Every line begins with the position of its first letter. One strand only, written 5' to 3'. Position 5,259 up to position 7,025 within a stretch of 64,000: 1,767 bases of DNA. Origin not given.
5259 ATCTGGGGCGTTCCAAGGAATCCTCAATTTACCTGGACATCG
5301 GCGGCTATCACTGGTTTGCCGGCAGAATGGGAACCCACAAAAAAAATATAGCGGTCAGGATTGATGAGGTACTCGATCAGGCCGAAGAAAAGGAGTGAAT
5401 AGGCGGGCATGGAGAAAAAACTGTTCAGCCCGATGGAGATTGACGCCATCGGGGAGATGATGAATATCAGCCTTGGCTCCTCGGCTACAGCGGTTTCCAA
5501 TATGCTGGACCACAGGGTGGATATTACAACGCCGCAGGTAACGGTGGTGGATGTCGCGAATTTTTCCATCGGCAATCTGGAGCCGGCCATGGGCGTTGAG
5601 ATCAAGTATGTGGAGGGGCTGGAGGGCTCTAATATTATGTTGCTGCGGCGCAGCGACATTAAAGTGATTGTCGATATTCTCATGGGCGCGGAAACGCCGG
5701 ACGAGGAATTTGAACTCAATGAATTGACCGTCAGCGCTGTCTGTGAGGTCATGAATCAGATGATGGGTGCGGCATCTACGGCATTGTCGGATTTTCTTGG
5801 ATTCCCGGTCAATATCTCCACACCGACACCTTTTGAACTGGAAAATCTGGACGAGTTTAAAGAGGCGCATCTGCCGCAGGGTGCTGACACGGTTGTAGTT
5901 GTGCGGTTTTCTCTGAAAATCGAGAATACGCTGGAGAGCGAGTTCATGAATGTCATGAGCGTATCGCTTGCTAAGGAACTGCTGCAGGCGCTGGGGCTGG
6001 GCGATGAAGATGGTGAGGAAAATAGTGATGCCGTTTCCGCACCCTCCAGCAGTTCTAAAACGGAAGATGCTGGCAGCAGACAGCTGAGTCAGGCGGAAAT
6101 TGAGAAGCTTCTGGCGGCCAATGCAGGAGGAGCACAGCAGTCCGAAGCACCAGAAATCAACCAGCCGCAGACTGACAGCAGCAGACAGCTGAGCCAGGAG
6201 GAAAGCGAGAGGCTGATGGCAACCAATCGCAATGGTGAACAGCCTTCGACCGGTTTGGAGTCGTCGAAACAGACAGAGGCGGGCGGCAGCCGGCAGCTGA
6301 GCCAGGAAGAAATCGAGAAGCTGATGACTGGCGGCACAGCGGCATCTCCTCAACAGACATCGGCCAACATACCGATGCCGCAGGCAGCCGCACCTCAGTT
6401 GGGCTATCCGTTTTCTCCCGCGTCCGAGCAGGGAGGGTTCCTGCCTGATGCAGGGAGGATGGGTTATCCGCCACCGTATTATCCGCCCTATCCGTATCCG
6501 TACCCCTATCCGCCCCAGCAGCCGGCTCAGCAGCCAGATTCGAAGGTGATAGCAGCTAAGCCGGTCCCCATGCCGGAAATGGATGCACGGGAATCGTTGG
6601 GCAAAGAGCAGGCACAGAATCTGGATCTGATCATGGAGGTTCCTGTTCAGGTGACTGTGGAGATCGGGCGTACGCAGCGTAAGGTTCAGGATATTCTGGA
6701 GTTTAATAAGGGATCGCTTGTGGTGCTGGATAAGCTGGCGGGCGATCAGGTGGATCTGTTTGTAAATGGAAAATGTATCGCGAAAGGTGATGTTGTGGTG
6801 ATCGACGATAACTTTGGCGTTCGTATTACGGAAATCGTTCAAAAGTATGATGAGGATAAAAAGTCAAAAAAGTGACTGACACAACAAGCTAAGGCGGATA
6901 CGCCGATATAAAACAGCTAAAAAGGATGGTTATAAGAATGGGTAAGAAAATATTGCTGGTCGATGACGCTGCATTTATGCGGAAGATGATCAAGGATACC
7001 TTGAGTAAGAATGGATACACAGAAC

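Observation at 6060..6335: FliY linker carries three tandem copies of a FliM-type CheY-P docking motif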

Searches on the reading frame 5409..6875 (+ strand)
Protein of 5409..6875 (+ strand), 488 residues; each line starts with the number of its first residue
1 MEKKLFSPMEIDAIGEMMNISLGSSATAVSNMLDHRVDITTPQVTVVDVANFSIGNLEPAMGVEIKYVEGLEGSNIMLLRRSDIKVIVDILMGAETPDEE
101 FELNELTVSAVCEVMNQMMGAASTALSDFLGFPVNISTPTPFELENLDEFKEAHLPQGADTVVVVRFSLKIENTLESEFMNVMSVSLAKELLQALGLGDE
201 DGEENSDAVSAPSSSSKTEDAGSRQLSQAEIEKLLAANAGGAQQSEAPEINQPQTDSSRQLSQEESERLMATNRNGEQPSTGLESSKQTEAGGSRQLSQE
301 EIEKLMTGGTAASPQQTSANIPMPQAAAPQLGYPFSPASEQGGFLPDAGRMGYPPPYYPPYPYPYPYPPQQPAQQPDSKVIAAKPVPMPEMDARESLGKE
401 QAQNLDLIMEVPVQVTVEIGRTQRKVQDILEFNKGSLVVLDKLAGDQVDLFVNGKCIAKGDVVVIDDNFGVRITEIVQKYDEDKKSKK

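Call 5: search_protein_families(library=pfam, proteins=[window:5409-6875:+], max_evalue=0.01)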
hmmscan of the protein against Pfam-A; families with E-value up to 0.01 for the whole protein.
window:5409-6875:+ (488 aa): 3 families
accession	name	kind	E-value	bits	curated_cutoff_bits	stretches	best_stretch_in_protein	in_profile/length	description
PF01052.25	FliMN_C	-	1.2e-22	80.1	23.8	1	407-477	2-72/73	Type III flagellar switch regulator (C-ring) FliN C-term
PF04509.17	CheC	-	1.5e-21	76.5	22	2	109-140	4-35/38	CheC-like family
PF13690.11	CheX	-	8.8e-07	29.3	27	1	71-146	11-77/94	Chemotaxis phosphatase CheX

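Call 6: search_protein_families(library=ncbifam, proteins=[window:5409-6875:+], max_evalue=0.01)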
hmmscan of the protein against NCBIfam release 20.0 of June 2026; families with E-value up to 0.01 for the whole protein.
window:5409-6875:+ (488 aa): 14 families
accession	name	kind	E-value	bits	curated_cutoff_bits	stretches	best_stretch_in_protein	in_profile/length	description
NF005995.1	PRK08119.1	equivalog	4.4e-96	322.6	218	2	3-265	31-293/376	flagellar motor switch phosphatase FliY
NF005275.1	PRK06782.1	equivalog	5.6e-64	216.7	681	2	2-208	3-202/516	flagellar motor switch protein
TIGR02480.1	fliN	equivalog_domain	2.6e-28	97.7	84.05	1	404-479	1-76/77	flagellar motor switch protein FliN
NF041093.1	CheC_Thtogales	equivalog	5.8e-23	81.8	250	1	7-196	4-200/201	CheY-P phosphatase CheC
NF006272.1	PRK08432.1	equivalog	6.3e-23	81.7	219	2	393-480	180-267/274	flagellar motor switch protein FliY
NF006273.1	PRK08433.1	equivalog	2.7e-17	62.9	114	1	399-478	9-88/100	flagellar motor switch protein FliN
TIGR02551.1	SpaO_YscQ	equivalog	2.6e-14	53.9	100.8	1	390-475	227-299/300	type III secretion system cytoplasmic ring protein SctQ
TIGR01397.1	fliM_switch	equivalog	2.7e-11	43.2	219.6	2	26-198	64-229/320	flagellar motor switch protein FliM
NF005276.0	PRK06788.1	equivalog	1.1e-09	38.4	98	1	386-477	8-100/119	flagellar motor switch protein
NF005277.0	PRK06789.1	equivalog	2.2e-09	37.2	81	1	409-476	5-72/74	flagellar motor switch protein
NF041094.1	CheX_Thtogales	equivalog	1.4e-07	31.5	280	1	65-148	46-125/152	CheY-P phosphatase CheX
NF005956.0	PRK08035.1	equivalog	1.8e-06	27.4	230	1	408-475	248-315/323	YscQ/HrcQ family type III secretion apparatus protein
NF006018.0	PRK08158.1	equivalog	5.5e-06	25.6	223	1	395-477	214-296/303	YscQ/HrcQ family type III secretion apparatus protein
NF004605.0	PRK05933.1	equivalog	2.5e-05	23.5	536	1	403-476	298-372/372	type III secretion system protein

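Call 7: find_homologous_proteins(query=window:5409-6872:+, max_evalue=1e-10)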
Query window:5409-6872:+ (488 aa): 7949 proteins with E <= 1e-10 among 8000 candidates; the best 120 are listed.
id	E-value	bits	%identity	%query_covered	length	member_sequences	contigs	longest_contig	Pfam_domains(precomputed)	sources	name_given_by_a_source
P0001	0.0e+0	1045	99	100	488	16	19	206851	PF13690.12,PF01052.26,PF04509.18,PF28396.1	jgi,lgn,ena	-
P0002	4.8e-280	947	92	100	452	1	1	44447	PF13690.12,PF01052.26,PF04509.18,PF28396.1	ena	-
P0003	4.4e-243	825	82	100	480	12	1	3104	PF13690.12,PF01052.26,PF04509.18,PF28396.1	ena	-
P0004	2.1e-237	807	81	100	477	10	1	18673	PF13690.12,PF01052.26,PF04509.18,PF28396.1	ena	-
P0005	5.7e-229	779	78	100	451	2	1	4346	PF13690.12,PF01052.26,PF04509.18,PF28396.1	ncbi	-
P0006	4.5e-228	776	79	100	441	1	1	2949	PF13690.12,PF01052.26,PF04509.18,PF28396.1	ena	-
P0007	3.7e-214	730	73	100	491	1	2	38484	PF13690.12,PF01052.26,PF04509.18,PF28396.1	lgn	-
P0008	2.3e-193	662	68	100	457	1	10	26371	PF13690.12,PF01052.26,PF04509.18,PF28396.1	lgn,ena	-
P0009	2.3e-190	652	68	100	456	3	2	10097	PF13690.12,PF01052.26,PF04509.18,PF28396.1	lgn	-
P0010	1.8e-188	645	75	57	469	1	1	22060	PF13690.12,PF01052.26,PF04509.18,PF28396.1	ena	-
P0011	8.6e-188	643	74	57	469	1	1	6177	PF13690.12,PF01052.26,PF04509.18,PF28396.1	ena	-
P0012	8.7e-188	643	74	57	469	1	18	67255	PF13690.12,PF01052.26,PF04509.18,PF28396.1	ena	-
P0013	1.9e-187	642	74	57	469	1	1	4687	PF13690.12,PF01052.26,PF04509.18,PF28396.1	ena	-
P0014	2.3e-187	642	74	57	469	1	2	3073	PF13690.12,PF01052.26,PF04509.18,PF28396.1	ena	-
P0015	2.6e-187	642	74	57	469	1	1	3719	PF13690.12,PF01052.26,PF04509.18,PF28396.1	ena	-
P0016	5.2e-187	641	76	57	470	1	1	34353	PF13690.12,PF01052.26,PF04509.18,PF28396.1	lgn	-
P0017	9.5e-187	640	74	57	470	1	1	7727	PF13690.12,PF01052.26,PF04509.18,PF28396.1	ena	-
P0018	9.9e-187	640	75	57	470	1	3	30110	PF13690.12,PF01052.26,PF04509.18,PF28396.1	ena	-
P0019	1.7e-186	639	75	57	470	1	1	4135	PF13690.12,PF01052.26,PF04509.18,PF28396.1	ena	-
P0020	1.8e-186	639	74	57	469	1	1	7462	PF13690.12,PF01052.26,PF04509.18,PF28396.1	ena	-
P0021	2.2e-186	638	75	57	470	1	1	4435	PF13690.12,PF01052.26,PF04509.18,PF28396.1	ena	-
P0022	2.6e-186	638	76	57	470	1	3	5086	PF13690.12,PF01052.26,PF04509.18,PF28396.1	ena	-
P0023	6.2e-186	637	74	57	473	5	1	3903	PF13690.12,PF01052.26,PF04509.18,PF28396.1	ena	-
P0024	1.2e-185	636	74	57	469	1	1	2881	PF13690.12,PF01052.26,PF04509.18,PF28396.1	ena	-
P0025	1.8e-185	636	74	57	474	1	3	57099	PF13690.12,PF01052.26,PF04509.18,PF28396.1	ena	-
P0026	2.2e-185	635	75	57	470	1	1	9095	PF13690.12,PF01052.26,PF04509.18,PF28396.1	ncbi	-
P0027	2.4e-185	635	74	57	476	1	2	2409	PF13690.12,PF01052.26,PF04509.18,PF28396.1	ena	-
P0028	2.6e-185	635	74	56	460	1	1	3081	PF13690.12,PF01052.26,PF04509.18,PF28396.1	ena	-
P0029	3.6e-185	635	74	57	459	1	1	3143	PF13690.12,PF01052.26,PF04509.18,PF28396.1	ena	-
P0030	4.1e-185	634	73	57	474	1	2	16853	PF13690.12,PF01052.26,PF04509.18,PF28396.1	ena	-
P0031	4.1e-185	634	74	57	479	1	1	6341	PF13690.12,PF01052.26,PF04509.18,PF28396.1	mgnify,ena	mgnify:CR=1 FL=1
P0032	6.1e-185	634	74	57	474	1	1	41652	PF13690.12,PF01052.26,PF04509.18,PF28396.1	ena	-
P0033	1.0e-184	633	73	57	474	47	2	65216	PF13690.12,PF01052.26,PF04509.18,PF28396.1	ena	-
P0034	1.1e-184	633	74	57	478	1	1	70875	PF13690.12,PF01052.26,PF04509.18,PF28396.1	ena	-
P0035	1.2e-184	633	74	57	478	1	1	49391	PF13690.12,PF01052.26,PF04509.18,PF28396.1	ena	-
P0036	1.4e-184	633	74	57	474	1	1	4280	PF13690.12,PF01052.26,PF04509.18,PF28396.1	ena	-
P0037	1.7e-184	632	73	57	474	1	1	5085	PF13690.12,PF01052.26,PF04509.18,PF28396.1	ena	-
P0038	1.7e-184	632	62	98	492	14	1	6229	PF13690.12,PF01052.26,PF04509.18,PF28396.1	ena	-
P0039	2.4e-184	632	74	57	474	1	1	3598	PF13690.12,PF01052.26,PF04509.18,PF28396.1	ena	-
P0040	4.1e-184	631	74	57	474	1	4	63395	PF13690.12,PF01052.26,PF04509.18,PF28396.1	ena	-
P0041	5.6e-184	631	74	57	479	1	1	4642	PF13690.12,PF01052.26,PF04509.18,PF28396.1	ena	-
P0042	6.3e-184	630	74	57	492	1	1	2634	PF13690.12,PF01052.26,PF04509.18,PF28396.1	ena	-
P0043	6.6e-184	630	74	57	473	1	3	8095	PF13690.12,PF01052.26,PF04509.18,PF28396.1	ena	-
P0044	8.7e-184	630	74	57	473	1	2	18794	PF13690.12,PF01052.26,PF04509.18,PF28396.1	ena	-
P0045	1.5e-183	629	74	57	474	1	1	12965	PF13690.12,PF01052.26,PF04509.18,PF28396.1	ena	-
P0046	1.6e-183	629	74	57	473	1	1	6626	PF13690.12,PF01052.26,PF04509.18,PF28396.1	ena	-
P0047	2.4e-183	628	74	57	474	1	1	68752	PF13690.12,PF01052.26,PF04509.18,PF28396.1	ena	-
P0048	5.8e-183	627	78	48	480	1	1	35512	PF13690.12,PF01052.26,PF04509.18,PF28396.1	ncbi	-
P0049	8.0e-183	627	73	57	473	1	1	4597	PF13690.12,PF01052.26,PF04509.18,PF28396.1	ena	-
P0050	8.2e-183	627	73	57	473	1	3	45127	PF13690.12,PF01052.26,PF04509.18,PF28396.1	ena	-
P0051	1.2e-182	626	70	63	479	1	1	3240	PF13690.12,PF01052.26,PF04509.18,PF28396.1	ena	-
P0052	8.3e-182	623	80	50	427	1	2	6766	PF13690.12,PF01052.26,PF04509.18,PF28396.1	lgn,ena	-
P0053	1.0e-181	623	80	50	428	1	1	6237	PF13690.12,PF01052.26,PF04509.18,PF28396.1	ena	-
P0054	1.3e-181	623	72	57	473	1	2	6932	PF13690.12,PF01052.26,PF04509.18,PF28396.1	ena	-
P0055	1.7e-181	622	81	50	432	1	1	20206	PF13690.12,PF01052.26,PF04509.18,PF28396.1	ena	-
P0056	1.9e-181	622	73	56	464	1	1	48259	PF13690.12,PF01052.26,PF04509.18,PF28396.1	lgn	-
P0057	1.9e-181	622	80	50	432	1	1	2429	PF13690.12,PF01052.26,PF04509.18,PF28396.1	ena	-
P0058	2.0e-181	622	62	98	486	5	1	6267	PF13690.12,PF01052.26,PF04509.18,PF28396.1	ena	-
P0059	2.0e-181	622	60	98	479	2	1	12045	PF13690.12,PF01052.26,PF04509.18,PF28396.1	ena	-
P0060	2.0e-181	622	74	56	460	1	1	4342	PF13690.12,PF01052.26,PF04509.18,PF28396.1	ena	-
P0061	2.8e-181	622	81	50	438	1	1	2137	PF13690.12,PF01052.26,PF04509.18,PF28396.1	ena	-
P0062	2.8e-181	622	80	50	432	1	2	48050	PF13690.12,PF01052.26,PF04509.18,PF28396.1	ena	-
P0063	3.3e-181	621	81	50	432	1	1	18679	PF13690.12,PF01052.26,PF04509.18,PF28396.1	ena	-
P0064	3.3e-181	621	82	50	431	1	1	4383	PF13690.12,PF01052.26,PF04509.18,PF28396.1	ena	-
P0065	4.1e-181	621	73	56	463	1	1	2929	PF13690.12,PF01052.26,PF04509.18,PF28396.1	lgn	-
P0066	4.3e-181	621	80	50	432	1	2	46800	PF13690.12,PF01052.26,PF04509.18,PF28396.1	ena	-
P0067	4.9e-181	621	81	50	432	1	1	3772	PF13690.12,PF01052.26,PF04509.18,PF28396.1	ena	-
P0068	5.4e-181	621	80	50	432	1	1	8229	PF13690.12,PF01052.26,PF04509.18,PF28396.1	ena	-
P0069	5.7e-181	621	80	50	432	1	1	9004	PF13690.12,PF01052.26,PF04509.18,PF28396.1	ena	-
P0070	6.2e-181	621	81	50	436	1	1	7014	PF13690.12,PF01052.26,PF04509.18,PF28396.1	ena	-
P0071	6.6e-181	620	81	50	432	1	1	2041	PF13690.12,PF01052.26,PF04509.18,PF28396.1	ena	-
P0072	1.1e-180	620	80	50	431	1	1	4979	PF13690.12,PF01052.26,PF04509.18,PF28396.1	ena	-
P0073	1.1e-180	620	80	50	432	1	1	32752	PF13690.12,PF01052.26,PF04509.18,PF28396.1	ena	-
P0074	1.2e-180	620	80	50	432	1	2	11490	PF13690.12,PF01052.26,PF04509.18,PF28396.1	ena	-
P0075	1.4e-180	619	81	50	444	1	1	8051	PF13690.12,PF01052.26,PF04509.18,PF28396.1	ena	-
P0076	1.5e-180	619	80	50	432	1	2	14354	PF13690.12,PF01052.26,PF04509.18,PF28396.1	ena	-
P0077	1.7e-180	619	81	50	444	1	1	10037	PF13690.12,PF01052.26,PF04509.18,PF28396.1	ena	-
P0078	2.3e-180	619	81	50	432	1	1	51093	PF13690.12,PF01052.26,PF04509.18,PF28396.1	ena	-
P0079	2.4e-180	619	80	50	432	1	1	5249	PF13690.12,PF01052.26,PF04509.18,PF28396.1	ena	-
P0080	2.5e-180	619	80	50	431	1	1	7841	PF13690.12,PF01052.26,PF04509.18,PF28396.1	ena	-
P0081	3.0e-180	618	80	50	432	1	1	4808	PF13690.12,PF01052.26,PF04509.18,PF28396.1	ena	-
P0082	3.1e-180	618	73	56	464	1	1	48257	PF13690.12,PF01052.26,PF04509.18,PF28396.1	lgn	-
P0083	4.0e-180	618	80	50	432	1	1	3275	PF13690.12,PF01052.26,PF04509.18,PF28396.1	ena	-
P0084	5.0e-180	618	80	50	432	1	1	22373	PF13690.12,PF01052.26,PF04509.18,PF28396.1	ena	-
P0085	5.3e-180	617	79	50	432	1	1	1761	PF13690.12,PF01052.26,PF04509.18,PF28396.1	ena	-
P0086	5.9e-180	617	80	50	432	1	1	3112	PF13690.12,PF01052.26,PF04509.18,PF28396.1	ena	-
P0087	6.0e-180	617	63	64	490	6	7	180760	PF13690.12,PF01052.26,PF04509.18,PF28396.1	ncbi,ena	-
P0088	6.7e-180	617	80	50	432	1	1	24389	PF13690.12,PF01052.26,PF04509.18,PF28396.1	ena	-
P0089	7.0e-180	617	80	50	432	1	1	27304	PF13690.12,PF01052.26,PF04509.18,PF28396.1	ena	-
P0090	8.4e-180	617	80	50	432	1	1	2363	PF13690.12,PF01052.26,PF04509.18,PF28396.1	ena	-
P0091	9.2e-180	617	60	63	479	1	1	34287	PF13690.12,PF01052.26,PF04509.18,PF28396.1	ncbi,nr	ncbi:MAG: flagellar motor switch protein FliN [Oscillibacter sp.]|nr:flagellar motor switch protein 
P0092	9.3e-180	617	61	98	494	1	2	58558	PF13690.12,PF01052.26,PF04509.18,PF28396.1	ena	-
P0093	1.7e-179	616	62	63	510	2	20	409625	PF13690.12,PF01052.26,PF04509.18,PF28396.1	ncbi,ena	-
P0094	2.0e-179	616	75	55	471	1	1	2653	PF13690.12,PF01052.26,PF04509.18,PF28396.1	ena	-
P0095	2.4e-179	615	80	50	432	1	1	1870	PF13690.12,PF01052.26,PF04509.18,PF28396.1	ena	-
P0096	4.6e-179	614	63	63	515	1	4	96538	PF13690.12,PF01052.26,PF04509.18,PF28396.1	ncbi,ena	-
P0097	5.9e-179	614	64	63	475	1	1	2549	PF13690.12,PF01052.26,PF04509.18,PF28396.1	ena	-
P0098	8.1e-179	614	64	63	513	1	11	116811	PF13690.12,PF01052.26,PF04509.18,PF28396.1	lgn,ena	-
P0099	9.2e-179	613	79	50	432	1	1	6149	PF13690.12,PF01052.26,PF04509.18,PF28396.1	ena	-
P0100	9.9e-179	613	79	50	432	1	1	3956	PF13690.12,PF01052.26,PF04509.18,PF28396.1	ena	-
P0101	2.2e-178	612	60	98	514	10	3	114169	PF13690.12,PF01052.26,PF04509.18,PF28396.1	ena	-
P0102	3.4e-178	612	60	63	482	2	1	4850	PF13690.12,PF01052.26,PF04509.18,PF28396.1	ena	-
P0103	1.3e-177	610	60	98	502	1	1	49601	PF13690.12,PF01052.26,PF04509.18,PF28396.1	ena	-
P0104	1.5e-177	609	64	62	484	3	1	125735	PF13690.12,PF01052.26,PF04509.18,PF28396.1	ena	-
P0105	2.2e-177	609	58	98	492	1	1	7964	PF13690.12,PF01052.26,PF04509.18,PF28396.1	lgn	-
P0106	2.4e-177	609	73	55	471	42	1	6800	PF13690.12,PF01052.26,PF04509.18,PF28396.1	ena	-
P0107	5.2e-177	608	63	63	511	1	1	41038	PF13690.12,PF01052.26,PF04509.18,PF28396.1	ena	-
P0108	1.1e-176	607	61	98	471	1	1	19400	PF13690.12,PF01052.26,PF04509.18,PF28396.1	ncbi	-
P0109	1.3e-176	606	61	98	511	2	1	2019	PF13690.12,PF01052.26,PF04509.18,PF28396.1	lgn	-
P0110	1.9e-176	606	60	99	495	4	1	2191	PF13690.12,PF01052.26,PF04509.18,PF28396.1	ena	-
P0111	3.2e-176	605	60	98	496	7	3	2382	PF13690.12,PF01052.26,PF04509.18,PF28396.1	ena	-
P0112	4.8e-176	604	60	98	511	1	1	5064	PF13690.12,PF01052.26,PF04509.18,PF28396.1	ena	-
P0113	7.8e-176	604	61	98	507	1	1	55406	PF13690.12,PF01052.26,PF04509.18,PF28396.1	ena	-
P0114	1.4e-175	603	63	63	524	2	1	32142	PF13690.12,PF01052.26,PF04509.18,PF28396.1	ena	-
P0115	1.7e-175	603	63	63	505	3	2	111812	PF13690.12,PF01052.26,PF04509.18,PF28396.1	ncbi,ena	-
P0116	3.0e-175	602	60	98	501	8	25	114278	PF13690.12,PF01052.26,PF04509.18,PF28396.1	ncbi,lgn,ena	-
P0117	3.0e-175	602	60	98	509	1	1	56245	PF13690.12,PF01052.26,PF04509.18,PF28396.1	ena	-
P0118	3.2e-175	602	62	63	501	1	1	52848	PF13690.12,PF01052.26,PF04509.18,PF28396.1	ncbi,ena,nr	ncbi:MAG: flagellar motor switch protein FliN [Clostridiales bacterium]|nr:flagellar motor switch pr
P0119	3.8e-175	601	62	98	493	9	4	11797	PF01052.26,PF04509.18,PF28396.1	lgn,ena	-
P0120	4.5e-175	601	61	98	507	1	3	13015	PF13690.12,PF01052.26,PF04509.18,PF28396.1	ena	-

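Call 10: search_protein_families(library=pfam, proteins=[window:5409-6875:+], max_evalue=10)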
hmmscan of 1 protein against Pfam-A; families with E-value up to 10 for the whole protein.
window:5409-6875:+ (488 aa): 7 families
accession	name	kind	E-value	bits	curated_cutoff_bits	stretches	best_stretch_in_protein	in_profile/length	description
PF01052.25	FliMN_C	-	1.2e-22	80.1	23.8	1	407-477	2-72/73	Type III flagellar switch regulator (C-ring) FliN C-term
PF04509.17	CheC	-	1.5e-21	76.5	22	2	109-140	4-35/38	CheC-like family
PF13690.11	CheX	-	8.8e-07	29.3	27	2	71-146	11-77/94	Chemotaxis phosphatase CheX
PF02154.20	FliM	-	0.035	14.4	27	1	26-174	29-172/192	Flagellar motor switch protein FliM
PF15636.11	Tox-GHH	-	0.19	12.2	25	0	289-311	29-50/78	GHH signature containing HNH/Endo VII superfamily nuclease toxin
PF17325.7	SPG4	-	2.4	9.7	25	1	232-277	58-103/109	Stationary phase protein 4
PF04189.18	Gcd10p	-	3.3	7.2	27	0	192-241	72-121/295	Gcd10p family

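Call 16: find_related_loci(query=A1, collection=genome_contigs, flank=4000)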
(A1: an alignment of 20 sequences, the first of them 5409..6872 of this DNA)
Query A1 (488 aa) in genome_contigs; peptide patterns used: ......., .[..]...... (x = any residue, [..] = any of these).
599 stretches matched a pattern (row limit reached: there are more); 564 encode a relative of the query (tblastn E <= 1e-3); the best 80 are kept; 80 distinct loci.
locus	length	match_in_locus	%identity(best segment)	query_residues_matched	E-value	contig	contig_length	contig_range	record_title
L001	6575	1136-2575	83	1-488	0e+0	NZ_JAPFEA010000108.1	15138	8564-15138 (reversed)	MAG: Intestinimonas sp. isolate bin_14_LilbubCat k141_127872, whole genome shotgun sequence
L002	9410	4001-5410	66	1-479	0e+0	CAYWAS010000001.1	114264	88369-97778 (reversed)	MAG TPA_asm: uncultured Oscillibacter sp. isolate SRP350583_co1_39 genome assembly, contig: NODE_181_length_114264_cov_6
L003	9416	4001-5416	62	1-479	8e-178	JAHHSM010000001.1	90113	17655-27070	MAG: Oscillospiraceae bacterium isolate MAG056 MAG056_1, whole genome shotgun sequence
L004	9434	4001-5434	62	1-478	5e-175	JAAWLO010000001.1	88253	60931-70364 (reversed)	MAG: Oscillibacter sp. isolate ABMPRH_166_2 SL341411_scaffold_410, whole genome shotgun sequence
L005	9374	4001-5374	61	1-478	5e-172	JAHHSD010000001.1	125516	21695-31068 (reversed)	MAG: Oscillospiraceae bacterium isolate MAG047 MAG047_1, whole genome shotgun sequence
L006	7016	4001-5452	63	1-488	1e-169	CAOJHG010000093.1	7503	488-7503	MAG TPA_asm: uncultured Oscillibacter sp. isolate SRR15604491_bin.51_metawrap_v1.3_MAG genome assembly, contig: NODE.829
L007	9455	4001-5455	60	1-478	3e-168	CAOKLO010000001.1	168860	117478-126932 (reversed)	MAG TPA_asm: uncultured bacterium isolate SRR15604596_bin.20_metawrap_v1.3_MAG genome assembly, contig: NODE.78_length_1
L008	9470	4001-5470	60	1-478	2e-167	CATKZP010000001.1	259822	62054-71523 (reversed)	MAG TPA_asm: uncultured Oscillospiraceae bacterium isolate MGG00875_1680015437 genome assembly, contig: ERR1562574_3, wh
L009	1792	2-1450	60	1-478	0e+0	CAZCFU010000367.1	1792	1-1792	MAG TPA_asm: uncultured Oscillospiraceae bacterium isolate ERP125879_co2_90 genome assembly, contig: NODE_42032_length_1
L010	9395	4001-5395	62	1-478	9e-167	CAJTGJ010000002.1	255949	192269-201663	Oscillospiraceae bacterium isolate B95_20_FP_BP genome assembly, contig: MGBC000146.2, whole genome shotgun sequence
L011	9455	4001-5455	60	1-488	8e-166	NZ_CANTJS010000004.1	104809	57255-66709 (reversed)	MAG: uncultured Oscillibacter sp. isolate SRR17794290_bin.13_metawrap_v1.3_MAG NODE.411_length_104809_cov_19_840732, who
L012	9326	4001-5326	60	1-478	2e-162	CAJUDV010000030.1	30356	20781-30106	MAG TPA_asm: uncultured Oscillibacter sp. isolate MGBC129725 genome assembly, contig: MGBC129725.30, whole genome shotgu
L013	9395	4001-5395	61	1-478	2e-160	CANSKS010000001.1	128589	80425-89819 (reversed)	MAG TPA_asm: uncultured Neglectibacter sp. isolate SRR15510221_bin.7_metawrap_v1.3_MAG genome assembly, contig: NODE.141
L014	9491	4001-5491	60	1-478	4e-153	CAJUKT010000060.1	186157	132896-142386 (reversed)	MAG TPA_asm: uncultured Oscillospiraceae bacterium isolate MGBC159253 genome assembly, contig: MGBC159253.60, whole geno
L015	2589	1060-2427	60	1-478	2e-162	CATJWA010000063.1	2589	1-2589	MAG: uncultured Eubacteriales bacterium isolate iMGMC-711_1678881662 genome assembly, contig: MegahitA5_401222, whole ge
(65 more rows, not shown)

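Call 28: predict_structure(alignment_id=A1)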
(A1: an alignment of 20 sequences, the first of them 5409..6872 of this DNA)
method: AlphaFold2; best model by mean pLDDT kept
length: 488 residues; sequences in the alignment: 20
mean_pLDDT: 59.4   pTM: 0.43
mean pLDDT of the five models: 59.4, 58.9, 58.6, 54.3, 53.0
residues with pLDDT >= 90: 0; 70-90: 208; 50-70: 56; < 50: 224
segments of 3 or more residues with pLDDT < 50: 1-3, 201-225, 240-260, 275-294, 310-328, 330-333, 335-346, 348-354, 356-358, 360-419, 421-441, 463-488
pLDDT, mean of each block of 10 residues (from residue 1): 68 84 83 83 86 75 78 78 82 77 82 85 83 84 84 82 84 72 84 73 37 35 59 68 41 40 72 50 37 56 66 44 40 43 43 44 41 33 30 39 39 43 42 40 54 54 39 38 34
secondary structure, 60 per line:
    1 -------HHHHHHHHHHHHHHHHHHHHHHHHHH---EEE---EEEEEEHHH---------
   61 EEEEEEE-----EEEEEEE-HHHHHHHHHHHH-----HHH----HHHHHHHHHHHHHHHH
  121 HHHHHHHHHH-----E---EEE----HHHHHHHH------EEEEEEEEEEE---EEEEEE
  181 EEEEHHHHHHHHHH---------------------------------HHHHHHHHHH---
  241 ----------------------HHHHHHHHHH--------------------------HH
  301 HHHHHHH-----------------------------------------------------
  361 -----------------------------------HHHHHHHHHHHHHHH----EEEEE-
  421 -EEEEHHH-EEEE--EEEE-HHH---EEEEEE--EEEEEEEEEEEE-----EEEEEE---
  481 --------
elements in order: H8-33 E37-39 E43-48 E61-67 E73-79 H81-92 H105-130 E140-142 H147-154 E161-171 E175-184 H185-194 H228-237 H263-272 H299-307 H396-410 E415-419 E422-425 E430-433 E436-439 E447-452 E455-466 E472-477
